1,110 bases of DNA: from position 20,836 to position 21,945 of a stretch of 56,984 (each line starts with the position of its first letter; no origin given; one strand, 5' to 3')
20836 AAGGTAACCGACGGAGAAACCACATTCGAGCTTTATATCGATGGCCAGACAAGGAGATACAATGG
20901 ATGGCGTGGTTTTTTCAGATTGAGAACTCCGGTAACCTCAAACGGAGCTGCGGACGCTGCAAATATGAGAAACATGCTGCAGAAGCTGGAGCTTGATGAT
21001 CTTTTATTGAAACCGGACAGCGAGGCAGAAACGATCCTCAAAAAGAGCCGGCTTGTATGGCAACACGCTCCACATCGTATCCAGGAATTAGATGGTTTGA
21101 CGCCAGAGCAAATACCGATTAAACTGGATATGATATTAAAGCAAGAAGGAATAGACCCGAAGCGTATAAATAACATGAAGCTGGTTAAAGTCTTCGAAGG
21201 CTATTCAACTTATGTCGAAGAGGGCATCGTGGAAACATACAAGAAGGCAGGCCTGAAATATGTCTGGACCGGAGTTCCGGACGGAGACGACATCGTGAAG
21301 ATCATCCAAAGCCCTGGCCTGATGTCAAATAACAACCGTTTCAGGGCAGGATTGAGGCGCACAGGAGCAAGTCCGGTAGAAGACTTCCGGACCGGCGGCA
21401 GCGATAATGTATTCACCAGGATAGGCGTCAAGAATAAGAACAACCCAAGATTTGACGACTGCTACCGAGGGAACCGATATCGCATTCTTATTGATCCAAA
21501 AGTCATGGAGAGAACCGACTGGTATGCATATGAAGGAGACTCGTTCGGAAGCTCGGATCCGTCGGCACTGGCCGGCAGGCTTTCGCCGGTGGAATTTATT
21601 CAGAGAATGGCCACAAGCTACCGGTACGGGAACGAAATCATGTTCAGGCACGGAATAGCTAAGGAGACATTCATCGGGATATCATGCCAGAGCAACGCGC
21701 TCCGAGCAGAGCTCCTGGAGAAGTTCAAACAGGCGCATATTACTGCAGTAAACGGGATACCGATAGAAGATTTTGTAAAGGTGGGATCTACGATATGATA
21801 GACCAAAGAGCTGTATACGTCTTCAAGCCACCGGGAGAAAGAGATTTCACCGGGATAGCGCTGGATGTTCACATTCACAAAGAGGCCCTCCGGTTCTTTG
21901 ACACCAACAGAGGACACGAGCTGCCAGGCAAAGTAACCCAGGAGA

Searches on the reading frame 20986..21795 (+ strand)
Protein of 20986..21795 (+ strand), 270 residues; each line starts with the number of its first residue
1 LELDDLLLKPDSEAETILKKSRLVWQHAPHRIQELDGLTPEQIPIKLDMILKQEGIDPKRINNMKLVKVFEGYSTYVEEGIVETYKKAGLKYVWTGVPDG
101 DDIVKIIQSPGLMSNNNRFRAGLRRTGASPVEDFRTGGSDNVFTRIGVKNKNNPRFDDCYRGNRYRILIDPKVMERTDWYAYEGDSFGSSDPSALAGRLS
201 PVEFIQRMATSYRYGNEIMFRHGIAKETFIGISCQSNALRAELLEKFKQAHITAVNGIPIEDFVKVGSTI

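Call 91: search_dna_similar(query=window:20986-21795:+, collection=phages, mode=protein, max_evalue=0.001, max_rows=20)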
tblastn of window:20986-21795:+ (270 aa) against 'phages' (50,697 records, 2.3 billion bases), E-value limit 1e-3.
No match.

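Call 94: search_protein_families(library=pfam, proteins=[window:20986-21795:+], max_evalue=1)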
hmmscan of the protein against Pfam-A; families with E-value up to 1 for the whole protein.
window:20986-21795:+ (270 aa): 0 families

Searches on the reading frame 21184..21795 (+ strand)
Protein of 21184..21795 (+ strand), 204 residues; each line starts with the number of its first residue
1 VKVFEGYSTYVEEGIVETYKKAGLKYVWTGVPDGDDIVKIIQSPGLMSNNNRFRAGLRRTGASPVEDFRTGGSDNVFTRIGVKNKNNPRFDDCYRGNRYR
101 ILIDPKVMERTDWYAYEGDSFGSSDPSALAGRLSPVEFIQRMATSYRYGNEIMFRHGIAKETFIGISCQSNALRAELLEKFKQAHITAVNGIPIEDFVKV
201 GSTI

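Call 32: find_related_loci(query=window:21184-21795:+, collection=viral_contigs, flank=3000)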
Query seq(204 aa) (204 aa) in viral_contigs; peptide patterns used: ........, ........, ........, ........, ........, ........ (x = any residue, [..] = any of these).
136 stretches matched a pattern; 23 encode a relative of the query (tblastn E <= 1e-3); 23 distinct loci.
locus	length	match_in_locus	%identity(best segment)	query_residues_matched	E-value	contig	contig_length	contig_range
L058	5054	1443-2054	100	1-204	2e-140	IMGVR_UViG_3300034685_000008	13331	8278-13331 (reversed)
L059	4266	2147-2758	96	1-204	1e-138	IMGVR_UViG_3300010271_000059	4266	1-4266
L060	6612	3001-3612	95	1-204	3e-135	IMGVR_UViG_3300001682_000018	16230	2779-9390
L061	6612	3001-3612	96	1-204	4e-135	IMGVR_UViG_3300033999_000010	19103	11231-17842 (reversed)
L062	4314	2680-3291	95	1-204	2e-137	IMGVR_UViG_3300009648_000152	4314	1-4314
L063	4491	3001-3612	96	1-204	1e-135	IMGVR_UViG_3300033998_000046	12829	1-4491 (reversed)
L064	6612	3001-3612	95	1-204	1e-134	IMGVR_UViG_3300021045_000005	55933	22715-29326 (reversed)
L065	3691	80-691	95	1-204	2e-135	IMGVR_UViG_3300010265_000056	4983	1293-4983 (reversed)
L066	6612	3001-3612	95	1-204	7e-134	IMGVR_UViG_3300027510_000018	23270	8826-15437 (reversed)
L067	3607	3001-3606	95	1-202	7e-136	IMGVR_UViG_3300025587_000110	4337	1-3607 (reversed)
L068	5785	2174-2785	93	1-204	6e-131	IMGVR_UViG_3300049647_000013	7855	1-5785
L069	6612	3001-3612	92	1-204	9e-131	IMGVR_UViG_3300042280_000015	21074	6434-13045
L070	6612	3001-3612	92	1-204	3e-130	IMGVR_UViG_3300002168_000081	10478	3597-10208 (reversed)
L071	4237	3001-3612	86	1-204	5e-124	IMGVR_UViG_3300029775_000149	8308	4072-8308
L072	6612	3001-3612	85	1-204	6e-123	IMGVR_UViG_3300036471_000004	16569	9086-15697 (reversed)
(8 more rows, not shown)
